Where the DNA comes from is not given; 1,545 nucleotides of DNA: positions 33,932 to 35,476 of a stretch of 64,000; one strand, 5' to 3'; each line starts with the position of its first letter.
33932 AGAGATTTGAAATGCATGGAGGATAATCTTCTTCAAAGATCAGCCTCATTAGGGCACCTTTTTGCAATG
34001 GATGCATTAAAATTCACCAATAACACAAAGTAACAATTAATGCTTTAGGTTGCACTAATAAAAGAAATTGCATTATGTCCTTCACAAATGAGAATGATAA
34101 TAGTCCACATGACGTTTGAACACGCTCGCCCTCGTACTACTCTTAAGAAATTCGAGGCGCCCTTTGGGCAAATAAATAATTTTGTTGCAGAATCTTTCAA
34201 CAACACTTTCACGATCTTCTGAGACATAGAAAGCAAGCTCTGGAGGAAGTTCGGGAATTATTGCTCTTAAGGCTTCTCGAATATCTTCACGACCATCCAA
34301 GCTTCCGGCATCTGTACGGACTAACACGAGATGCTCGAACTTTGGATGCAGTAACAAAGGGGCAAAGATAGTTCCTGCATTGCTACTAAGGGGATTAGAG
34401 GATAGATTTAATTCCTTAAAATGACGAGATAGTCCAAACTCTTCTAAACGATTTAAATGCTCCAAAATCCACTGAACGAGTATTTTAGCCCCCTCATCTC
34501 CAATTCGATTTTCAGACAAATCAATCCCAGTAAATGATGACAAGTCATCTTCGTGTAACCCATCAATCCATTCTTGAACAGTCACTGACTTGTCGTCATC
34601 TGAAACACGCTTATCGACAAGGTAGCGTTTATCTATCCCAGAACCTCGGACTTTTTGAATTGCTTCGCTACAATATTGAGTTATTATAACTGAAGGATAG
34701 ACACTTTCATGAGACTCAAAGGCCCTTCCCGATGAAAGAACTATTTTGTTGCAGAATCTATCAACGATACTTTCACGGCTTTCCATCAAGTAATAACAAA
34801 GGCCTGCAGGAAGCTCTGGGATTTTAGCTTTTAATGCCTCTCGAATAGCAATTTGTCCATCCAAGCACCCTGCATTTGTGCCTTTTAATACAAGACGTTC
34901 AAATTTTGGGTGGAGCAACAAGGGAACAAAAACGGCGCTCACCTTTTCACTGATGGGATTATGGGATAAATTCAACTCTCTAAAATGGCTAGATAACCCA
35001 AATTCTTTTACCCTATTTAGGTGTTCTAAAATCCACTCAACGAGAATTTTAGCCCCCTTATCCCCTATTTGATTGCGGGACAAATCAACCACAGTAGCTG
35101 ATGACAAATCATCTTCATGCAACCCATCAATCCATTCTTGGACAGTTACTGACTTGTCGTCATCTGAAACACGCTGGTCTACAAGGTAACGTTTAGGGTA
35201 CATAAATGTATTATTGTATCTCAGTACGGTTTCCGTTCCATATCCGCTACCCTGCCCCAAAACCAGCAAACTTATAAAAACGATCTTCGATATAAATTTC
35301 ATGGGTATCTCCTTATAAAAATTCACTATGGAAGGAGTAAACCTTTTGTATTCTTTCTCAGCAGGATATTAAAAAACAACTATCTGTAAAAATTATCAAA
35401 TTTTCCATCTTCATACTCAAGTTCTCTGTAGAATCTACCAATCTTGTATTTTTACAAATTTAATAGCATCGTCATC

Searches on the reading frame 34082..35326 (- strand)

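Call 57: search_protein_families(library=pfam, proteins=[window:34082-35326:-], max_evalue=0.00001)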
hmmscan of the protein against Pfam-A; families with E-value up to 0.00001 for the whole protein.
window:34082-35326:- (414 aa): 2 families
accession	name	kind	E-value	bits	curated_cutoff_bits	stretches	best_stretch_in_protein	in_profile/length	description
PF13516.12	LRR_6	-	1.3e-13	50.3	23.4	0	78-93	6-21/24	Leucine Rich repeat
PF00560.39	LRR_1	-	2.2e-06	27.1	20.6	0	115-131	2-18/23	Leucine Rich Repeat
